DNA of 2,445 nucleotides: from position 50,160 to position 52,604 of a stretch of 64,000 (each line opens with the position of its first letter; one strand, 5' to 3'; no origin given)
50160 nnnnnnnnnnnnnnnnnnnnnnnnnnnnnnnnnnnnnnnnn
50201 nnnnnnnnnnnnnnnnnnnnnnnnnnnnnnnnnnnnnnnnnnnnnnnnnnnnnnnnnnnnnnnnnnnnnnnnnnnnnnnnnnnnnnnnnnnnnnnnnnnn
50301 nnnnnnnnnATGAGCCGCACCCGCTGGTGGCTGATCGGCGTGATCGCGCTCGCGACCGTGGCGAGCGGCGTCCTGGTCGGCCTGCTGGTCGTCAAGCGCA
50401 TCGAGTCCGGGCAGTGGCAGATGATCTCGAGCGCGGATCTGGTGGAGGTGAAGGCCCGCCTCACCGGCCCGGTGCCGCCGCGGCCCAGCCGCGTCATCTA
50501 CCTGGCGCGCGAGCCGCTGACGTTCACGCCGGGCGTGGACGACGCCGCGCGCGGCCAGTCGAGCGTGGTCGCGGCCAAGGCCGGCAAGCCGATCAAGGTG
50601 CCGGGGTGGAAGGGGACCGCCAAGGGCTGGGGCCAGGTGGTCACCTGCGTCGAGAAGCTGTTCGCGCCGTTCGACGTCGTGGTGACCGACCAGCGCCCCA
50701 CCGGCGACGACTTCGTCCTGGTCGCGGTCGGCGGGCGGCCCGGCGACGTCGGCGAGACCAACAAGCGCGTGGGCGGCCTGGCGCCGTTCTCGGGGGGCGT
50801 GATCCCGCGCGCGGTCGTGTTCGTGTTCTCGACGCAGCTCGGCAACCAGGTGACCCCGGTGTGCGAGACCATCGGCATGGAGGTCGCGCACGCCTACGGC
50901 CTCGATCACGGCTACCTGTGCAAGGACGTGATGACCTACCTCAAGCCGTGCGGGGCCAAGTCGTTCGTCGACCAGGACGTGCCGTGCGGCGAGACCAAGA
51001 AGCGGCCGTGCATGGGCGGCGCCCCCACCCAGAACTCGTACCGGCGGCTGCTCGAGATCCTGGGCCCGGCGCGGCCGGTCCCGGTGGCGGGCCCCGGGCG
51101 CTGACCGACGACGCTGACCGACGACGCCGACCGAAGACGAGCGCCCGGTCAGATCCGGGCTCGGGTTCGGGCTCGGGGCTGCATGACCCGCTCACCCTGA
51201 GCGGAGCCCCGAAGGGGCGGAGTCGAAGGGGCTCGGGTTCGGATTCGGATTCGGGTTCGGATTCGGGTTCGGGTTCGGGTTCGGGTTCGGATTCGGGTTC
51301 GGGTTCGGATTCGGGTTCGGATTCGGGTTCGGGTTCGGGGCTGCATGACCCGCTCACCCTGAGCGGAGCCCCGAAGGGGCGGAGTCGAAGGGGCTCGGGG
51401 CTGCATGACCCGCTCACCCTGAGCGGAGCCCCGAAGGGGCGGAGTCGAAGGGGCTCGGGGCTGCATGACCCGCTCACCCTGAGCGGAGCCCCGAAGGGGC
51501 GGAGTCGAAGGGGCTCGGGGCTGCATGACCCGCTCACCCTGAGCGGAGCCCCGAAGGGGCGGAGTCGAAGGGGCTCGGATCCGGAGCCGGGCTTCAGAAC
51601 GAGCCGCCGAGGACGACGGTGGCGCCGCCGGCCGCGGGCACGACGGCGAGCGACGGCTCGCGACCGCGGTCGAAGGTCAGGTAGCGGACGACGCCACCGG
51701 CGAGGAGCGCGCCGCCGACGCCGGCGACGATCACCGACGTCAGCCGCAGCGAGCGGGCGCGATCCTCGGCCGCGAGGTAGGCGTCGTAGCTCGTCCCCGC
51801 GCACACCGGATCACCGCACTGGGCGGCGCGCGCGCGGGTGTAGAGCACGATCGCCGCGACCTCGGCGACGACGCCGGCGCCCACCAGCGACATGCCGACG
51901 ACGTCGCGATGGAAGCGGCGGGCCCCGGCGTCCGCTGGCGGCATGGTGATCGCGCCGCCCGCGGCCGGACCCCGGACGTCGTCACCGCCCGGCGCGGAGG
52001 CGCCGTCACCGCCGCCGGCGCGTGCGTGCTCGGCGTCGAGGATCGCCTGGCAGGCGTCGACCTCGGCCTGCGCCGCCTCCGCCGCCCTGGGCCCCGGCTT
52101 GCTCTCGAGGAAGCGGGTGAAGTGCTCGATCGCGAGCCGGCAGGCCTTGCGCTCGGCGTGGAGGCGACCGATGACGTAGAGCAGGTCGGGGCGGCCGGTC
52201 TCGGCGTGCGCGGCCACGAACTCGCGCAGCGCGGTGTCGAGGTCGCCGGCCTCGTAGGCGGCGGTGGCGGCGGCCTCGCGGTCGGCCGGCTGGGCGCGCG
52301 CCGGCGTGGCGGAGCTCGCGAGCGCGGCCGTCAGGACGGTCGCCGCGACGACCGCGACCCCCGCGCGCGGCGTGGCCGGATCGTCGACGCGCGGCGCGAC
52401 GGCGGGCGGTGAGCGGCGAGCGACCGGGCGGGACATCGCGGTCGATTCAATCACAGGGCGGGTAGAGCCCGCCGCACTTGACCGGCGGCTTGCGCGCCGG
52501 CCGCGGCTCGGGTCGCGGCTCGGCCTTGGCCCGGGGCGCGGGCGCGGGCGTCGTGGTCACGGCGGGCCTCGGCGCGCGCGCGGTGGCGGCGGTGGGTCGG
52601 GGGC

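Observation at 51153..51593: Five copies of a 60-bp double-hairpin unit embedded in a hexanucleotide array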

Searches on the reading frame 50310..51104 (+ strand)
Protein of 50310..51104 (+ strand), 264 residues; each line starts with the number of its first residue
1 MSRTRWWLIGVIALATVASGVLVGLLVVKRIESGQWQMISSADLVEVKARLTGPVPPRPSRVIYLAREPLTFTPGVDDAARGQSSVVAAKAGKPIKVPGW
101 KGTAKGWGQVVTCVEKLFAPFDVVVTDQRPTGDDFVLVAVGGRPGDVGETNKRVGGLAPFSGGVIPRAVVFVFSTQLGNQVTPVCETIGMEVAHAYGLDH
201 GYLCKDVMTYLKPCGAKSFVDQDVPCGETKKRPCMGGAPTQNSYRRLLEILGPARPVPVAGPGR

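Call 14: find_encoding_contigs(protein=window:50310-51104:+, flank=10000, max_places=6)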
Protein window:50310-51104:+ (264 aa): 10 contigs read that carry it; 6 places shown.
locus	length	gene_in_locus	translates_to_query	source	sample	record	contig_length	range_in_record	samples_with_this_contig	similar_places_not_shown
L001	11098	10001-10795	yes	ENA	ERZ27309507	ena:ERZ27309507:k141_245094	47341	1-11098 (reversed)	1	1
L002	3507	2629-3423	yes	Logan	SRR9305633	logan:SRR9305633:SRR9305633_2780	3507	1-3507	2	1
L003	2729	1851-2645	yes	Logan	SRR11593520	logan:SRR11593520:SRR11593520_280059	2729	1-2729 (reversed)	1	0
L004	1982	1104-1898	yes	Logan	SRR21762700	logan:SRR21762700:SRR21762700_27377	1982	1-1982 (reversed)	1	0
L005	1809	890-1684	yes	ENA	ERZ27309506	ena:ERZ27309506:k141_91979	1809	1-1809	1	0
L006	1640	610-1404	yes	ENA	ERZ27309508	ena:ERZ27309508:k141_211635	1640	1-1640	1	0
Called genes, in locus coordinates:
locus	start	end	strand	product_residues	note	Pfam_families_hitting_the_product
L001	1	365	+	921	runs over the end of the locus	PF08487:VIT, PF13768:VWA_3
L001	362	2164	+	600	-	PF07494:Reg_prop (faint)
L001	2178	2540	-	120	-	-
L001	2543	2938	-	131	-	-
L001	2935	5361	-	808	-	-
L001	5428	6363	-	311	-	PF13489:Methyltransf_23, PF08242:Methyltransf_12 (weak), PF08241:Methyltransf_11, PF13649:Methyltransf_25 (weak)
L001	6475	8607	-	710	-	PF08308:PEGA (weak)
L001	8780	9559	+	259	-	-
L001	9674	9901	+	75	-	-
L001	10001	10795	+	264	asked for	-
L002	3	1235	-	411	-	?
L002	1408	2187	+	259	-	-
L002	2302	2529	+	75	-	-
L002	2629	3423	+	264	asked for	-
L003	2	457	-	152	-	?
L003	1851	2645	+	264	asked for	-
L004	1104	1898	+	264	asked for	-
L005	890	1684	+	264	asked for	-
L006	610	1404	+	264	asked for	-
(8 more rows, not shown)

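Call 60: find_homologous_proteins(query=window:50310-51104:+, max_evalue=1e-10)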
Query window:50310-51104:+ (264 aa): 523 proteins with E <= 1e-10 among 3810 candidates; the best 120 are listed.
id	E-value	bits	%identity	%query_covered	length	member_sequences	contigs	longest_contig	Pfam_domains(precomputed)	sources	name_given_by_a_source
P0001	1.9e-171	587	98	100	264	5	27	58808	-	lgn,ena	-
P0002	3.3e-124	432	74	97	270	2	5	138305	-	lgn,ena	-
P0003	5.9e-122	424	71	96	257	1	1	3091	-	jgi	jgi:hypothetical protein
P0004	9.6e-122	424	73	97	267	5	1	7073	-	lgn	-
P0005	1.6e-121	423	71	96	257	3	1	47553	-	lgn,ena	-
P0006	1.1e-119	417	72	95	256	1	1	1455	-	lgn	-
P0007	3.0e-119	415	71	97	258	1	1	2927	-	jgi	jgi:hypothetical protein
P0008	4.4e-119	415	71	94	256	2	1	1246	-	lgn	-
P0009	6.1e-119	414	72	97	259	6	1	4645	-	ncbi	-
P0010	5.4e-118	411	71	97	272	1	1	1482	-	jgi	-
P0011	1.2e-117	410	70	97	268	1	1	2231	-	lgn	-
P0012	1.4e-117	410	71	95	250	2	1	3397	-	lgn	-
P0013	2.6e-117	409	70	94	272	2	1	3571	-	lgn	-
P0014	6.1e-117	408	71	95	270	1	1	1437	-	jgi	jgi:hypothetical protein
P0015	7.0e-116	404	68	99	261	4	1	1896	-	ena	-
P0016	1.3e-114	400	69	97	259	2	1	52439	-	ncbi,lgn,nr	ncbi:MAG TPA: hypothetical protein VM261_27305 [Kofleriaceae bacterium]|nr:hypothetical protein [Kof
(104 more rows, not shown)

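Call 61: find_encoding_contigs(protein=P0001, flank=10000, max_places=4)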
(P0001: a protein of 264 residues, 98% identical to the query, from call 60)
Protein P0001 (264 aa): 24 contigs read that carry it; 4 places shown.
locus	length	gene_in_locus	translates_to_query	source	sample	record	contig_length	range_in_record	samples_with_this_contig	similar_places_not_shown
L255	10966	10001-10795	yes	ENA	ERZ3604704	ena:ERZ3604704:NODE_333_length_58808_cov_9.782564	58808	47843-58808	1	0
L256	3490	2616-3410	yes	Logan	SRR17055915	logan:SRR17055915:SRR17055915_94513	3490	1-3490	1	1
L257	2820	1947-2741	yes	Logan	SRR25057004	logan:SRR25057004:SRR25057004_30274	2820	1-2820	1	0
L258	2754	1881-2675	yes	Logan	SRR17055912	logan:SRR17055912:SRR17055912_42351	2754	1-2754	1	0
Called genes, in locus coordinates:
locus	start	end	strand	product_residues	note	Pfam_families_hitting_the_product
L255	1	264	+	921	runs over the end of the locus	PF08487:VIT, PF13768:VWA_3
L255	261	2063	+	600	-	PF07494:Reg_prop (faint)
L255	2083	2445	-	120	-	-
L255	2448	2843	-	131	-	-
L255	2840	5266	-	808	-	-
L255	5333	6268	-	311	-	PF13489:Methyltransf_23, PF08241:Methyltransf_11, PF08242:Methyltransf_12 (weak), PF13649:Methyltransf_25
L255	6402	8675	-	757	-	PF08308:PEGA (weak)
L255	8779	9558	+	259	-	-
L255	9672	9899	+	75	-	-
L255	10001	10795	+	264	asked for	-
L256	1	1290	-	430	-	?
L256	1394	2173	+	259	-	-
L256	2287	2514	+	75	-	-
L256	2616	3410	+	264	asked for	-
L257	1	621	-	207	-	?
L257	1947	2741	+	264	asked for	-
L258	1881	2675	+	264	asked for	-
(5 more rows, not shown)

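Call 62: find_encoding_contigs(protein=P0002, flank=10000, max_places=3)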
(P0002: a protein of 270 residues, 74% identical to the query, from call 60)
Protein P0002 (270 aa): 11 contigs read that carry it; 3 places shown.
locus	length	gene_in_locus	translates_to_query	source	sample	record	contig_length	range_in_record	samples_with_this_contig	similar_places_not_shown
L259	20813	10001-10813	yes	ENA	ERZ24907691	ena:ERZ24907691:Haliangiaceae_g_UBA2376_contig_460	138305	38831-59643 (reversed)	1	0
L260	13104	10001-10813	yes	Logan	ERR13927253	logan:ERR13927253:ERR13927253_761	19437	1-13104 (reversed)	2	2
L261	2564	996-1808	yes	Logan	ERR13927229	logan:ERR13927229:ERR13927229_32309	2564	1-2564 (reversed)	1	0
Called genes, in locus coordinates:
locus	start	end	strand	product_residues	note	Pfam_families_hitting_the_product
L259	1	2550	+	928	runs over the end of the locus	PF08487:VIT, PF13757:VIT_2 (weak), PF13768:VWA_3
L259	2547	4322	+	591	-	PF07494:Reg_prop (faint)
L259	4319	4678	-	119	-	-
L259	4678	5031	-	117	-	-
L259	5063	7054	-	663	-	PF08308:PEGA (weak)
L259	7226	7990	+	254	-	-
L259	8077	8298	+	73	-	-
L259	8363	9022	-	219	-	PF01427:Peptidase_M15, PF02557:VanY (weak)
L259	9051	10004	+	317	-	PF01544:CorA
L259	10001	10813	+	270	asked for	-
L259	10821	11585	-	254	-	PF13432:TPR_16 (weak)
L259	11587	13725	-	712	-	-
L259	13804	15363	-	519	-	-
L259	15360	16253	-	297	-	PF13622:4HBT_3, PF20789:4HBT_3C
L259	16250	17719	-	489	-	PF00282:Pyridoxal_deC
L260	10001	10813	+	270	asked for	-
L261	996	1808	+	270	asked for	-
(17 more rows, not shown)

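Call 63: find_encoding_contigs(protein=P0005, flank=10000, max_places=2)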
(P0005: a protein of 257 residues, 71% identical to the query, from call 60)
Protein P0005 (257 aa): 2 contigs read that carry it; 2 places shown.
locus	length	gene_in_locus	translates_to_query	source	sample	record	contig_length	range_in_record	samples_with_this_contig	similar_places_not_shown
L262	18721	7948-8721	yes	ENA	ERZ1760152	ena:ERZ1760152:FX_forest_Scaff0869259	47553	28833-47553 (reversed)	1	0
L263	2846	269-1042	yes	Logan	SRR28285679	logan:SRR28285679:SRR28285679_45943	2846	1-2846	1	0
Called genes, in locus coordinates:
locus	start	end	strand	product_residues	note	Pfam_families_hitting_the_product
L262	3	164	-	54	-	?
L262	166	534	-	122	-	-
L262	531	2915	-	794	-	-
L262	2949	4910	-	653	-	PF08308:PEGA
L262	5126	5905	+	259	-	-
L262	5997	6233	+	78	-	-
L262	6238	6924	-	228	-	PF01427:Peptidase_M15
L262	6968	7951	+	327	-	PF01544:CorA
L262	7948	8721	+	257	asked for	-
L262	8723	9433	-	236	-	PF07719:TPR_2 (faint), PF13428:TPR_14 (faint), PF13432:TPR_16 (weak)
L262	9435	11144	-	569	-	PF00069:Pkinase, PF07714:PK_Tyr_Ser-Thr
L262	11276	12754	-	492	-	-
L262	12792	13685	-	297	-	PF13622:4HBT_3, PF20789:4HBT_3C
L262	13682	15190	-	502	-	-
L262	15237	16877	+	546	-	PF03169:OPT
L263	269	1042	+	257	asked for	-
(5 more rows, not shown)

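Call 64: find_encoding_contigs(protein=P0016, flank=10000, max_places=2)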
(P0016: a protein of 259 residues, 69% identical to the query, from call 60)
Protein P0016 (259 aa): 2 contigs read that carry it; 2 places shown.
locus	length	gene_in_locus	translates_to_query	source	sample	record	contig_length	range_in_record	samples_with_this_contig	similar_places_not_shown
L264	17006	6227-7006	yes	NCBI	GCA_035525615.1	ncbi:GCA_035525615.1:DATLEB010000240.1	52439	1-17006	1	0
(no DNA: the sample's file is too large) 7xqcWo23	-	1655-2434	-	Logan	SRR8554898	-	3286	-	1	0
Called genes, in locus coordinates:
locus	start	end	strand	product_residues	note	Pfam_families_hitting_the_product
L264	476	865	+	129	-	-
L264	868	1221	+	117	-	-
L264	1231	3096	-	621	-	-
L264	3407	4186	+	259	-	-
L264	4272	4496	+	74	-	-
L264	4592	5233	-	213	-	PF01427:Peptidase_M15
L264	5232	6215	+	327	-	PF01544:CorA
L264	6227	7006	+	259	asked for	-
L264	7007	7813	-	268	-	PF13432:TPR_16 (weak)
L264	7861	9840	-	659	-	PF00069:Pkinase, PF07714:PK_Tyr_Ser-Thr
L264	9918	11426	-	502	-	-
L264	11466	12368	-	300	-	PF13622:4HBT_3, PF20789:4HBT_3C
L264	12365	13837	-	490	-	PF00282:Pyridoxal_deC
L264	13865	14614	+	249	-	PF01925:TauE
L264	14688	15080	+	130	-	-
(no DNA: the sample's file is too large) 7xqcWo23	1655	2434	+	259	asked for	-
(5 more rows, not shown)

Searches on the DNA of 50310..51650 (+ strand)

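Call 17: search_rna_families(source=window, start=51050, end=51650, threshold=evalue, max_evalue=10, show_alignments=3)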
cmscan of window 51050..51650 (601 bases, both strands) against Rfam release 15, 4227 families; matches with E-value up to 10: 14.
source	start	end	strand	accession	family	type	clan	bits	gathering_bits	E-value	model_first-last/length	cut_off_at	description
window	51240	51325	+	RF00974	mir-607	Gene; miRNA;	-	21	94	0.31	1-91/91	no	mir-607 microRNA precursor family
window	51345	51412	-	RF03502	mir-1914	Gene; miRNA;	-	19.3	86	1.4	1-80/80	no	mir-1914 microRNA precursor family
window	51465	51532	-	RF03502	mir-1914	Gene; miRNA;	-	19.3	86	1.4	1-80/80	no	mir-1914 microRNA precursor family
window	51225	51330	+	RF04211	MIR5185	Gene; miRNA;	-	18.6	101.7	0.68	1-111/111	no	MIR5185 microRNA precursor family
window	51239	51296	+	RF03908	MIR6459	Gene; miRNA;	-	18.4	100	0.38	1-87/87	no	MIR6459 microRNA precursor family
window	51241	51325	+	RF03850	mir-961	Gene; miRNA;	-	16.4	100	3.7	1-85/85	no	mir-961 microRNA precursor family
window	51208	51273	+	RF03650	mir-1290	Gene; miRNA;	-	16.1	82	3.2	1-76/76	no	mir-1290 microRNA precursor family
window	51183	51209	+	RF01944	mir-2518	Gene; miRNA;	-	14.7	61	6.5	1-67/67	no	mir-2518 microRNA precursor family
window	51206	51221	-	RF01687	Acido-Lenti-1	Gene; sRNA;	-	12.8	37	3.2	30-45/46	no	Acido-Lenti-1 RNA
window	51368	51383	-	RF01687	Acido-Lenti-1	Gene; sRNA;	-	12.8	37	3.2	30-45/46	no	Acido-Lenti-1 RNA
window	51428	51443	-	RF01687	Acido-Lenti-1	Gene; sRNA;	-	12.8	37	3.2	30-45/46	no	Acido-Lenti-1 RNA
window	51488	51503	-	RF01687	Acido-Lenti-1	Gene; sRNA;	-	12.8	37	3.2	30-45/46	no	Acido-Lenti-1 RNA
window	51548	51563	-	RF01687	Acido-Lenti-1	Gene; sRNA;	-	12.8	37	3.2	30-45/46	no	Acido-Lenti-1 RNA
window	51469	51548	+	RF02837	anti-hemB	Gene; sRNA;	-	12.5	49.5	4.3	3-73/81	no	Burkholderia RNA 7 (anti-hemB)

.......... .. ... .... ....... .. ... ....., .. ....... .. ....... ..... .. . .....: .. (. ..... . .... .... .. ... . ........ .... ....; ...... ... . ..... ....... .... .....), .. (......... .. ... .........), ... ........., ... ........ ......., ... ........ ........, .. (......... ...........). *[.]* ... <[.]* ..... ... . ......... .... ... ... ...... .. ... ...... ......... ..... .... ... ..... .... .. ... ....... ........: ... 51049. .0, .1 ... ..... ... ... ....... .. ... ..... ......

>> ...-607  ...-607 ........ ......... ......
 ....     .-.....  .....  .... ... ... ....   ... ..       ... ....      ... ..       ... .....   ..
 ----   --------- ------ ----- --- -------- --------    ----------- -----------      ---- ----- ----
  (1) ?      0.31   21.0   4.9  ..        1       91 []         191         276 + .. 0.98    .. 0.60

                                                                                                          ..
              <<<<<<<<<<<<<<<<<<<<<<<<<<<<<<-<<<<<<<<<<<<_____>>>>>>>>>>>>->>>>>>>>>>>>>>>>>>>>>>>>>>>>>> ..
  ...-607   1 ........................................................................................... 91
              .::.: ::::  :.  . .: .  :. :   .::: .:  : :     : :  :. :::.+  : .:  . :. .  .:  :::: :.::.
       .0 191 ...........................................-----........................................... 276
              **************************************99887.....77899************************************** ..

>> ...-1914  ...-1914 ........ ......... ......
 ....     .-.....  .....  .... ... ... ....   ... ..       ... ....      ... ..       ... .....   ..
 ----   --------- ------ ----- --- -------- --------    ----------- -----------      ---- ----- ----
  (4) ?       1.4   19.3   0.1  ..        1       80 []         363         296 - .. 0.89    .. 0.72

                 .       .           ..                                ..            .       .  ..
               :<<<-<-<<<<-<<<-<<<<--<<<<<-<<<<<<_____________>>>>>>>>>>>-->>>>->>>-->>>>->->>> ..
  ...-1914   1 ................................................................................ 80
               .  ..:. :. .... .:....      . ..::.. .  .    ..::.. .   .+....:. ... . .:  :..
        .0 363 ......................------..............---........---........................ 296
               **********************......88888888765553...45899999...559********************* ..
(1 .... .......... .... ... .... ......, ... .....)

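Call 86: search_with_rna_model(model_id=R1, sources=[L007, L008, L009, L010, L255, L259, L262, L264], max_evalue=1, filters=off)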
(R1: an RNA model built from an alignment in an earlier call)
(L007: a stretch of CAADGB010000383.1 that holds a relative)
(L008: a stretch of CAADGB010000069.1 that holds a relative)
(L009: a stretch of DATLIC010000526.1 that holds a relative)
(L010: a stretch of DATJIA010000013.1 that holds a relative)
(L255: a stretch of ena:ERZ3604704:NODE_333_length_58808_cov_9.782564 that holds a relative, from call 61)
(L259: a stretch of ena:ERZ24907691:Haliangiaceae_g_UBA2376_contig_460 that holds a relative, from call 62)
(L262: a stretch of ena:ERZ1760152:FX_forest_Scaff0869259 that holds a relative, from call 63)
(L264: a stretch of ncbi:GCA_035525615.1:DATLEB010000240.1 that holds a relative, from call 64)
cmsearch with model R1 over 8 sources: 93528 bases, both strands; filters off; matches with E-value up to 1: 13.
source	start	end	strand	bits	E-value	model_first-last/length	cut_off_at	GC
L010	5493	5538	+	65.1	1.1e-15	1-46/46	no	0.67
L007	287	332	+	65.1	1.2e-15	1-46/46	no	0.76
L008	6591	6636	+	64.7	1.5e-15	1-46/46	no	0.74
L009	2776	2821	-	63.3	3.6e-15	1-46/46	no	0.76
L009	2745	2774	-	42.6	2e-09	9-38/46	no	0.7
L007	1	24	-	26.5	5.4e-05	12-35/46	no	0.79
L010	6930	6987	-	24.1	0.00025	1-46/46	no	0.71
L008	12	61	-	16.5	0.033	1-46/46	no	0.74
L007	4005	4019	+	13.1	0.27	17-31/46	no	0.87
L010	5040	5080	+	12.9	0.31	1-46/46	no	0.73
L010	2461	2500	+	12.6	0.39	1-46/46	no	0.73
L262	7064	7116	+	11.5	0.76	1-46/46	no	0.72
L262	1963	1977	+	11.2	0.97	17-31/46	no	0.93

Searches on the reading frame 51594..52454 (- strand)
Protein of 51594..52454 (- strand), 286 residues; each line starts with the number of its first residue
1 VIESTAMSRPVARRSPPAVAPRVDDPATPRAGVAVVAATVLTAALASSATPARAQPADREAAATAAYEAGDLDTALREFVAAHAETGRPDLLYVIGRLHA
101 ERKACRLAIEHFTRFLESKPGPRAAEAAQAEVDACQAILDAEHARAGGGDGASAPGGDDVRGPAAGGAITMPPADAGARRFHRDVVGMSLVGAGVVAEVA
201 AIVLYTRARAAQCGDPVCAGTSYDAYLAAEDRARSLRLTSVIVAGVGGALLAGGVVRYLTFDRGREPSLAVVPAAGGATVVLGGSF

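Call 56: find_encoding_contigs(protein=window:51594-52454:-, flank=3000, max_places=10)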
Protein window:51594-52454:- (286 aa): no gene with exactly this product is on record in the collection.

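Call 57: find_encoding_contigs(protein=window:51594-52436:-, flank=3000, max_places=10)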
Protein window:51594-52436:- (280 aa): 3 contigs read that carry it; 3 places shown.
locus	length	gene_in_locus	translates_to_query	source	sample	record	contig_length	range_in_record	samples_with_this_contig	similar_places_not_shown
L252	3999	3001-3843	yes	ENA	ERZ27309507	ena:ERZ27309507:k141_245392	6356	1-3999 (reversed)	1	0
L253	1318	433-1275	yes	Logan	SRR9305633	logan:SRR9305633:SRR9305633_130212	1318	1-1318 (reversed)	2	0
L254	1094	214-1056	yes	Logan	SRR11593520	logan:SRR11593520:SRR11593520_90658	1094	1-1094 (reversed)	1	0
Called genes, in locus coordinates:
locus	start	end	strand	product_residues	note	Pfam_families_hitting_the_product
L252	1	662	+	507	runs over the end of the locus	PF00282:Pyridoxal_deC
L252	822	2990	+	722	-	PF00069:Pkinase, PF01636:APH (faint), PF07714:PK_Tyr_Ser-Thr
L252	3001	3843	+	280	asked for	-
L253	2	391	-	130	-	?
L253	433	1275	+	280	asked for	-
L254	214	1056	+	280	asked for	-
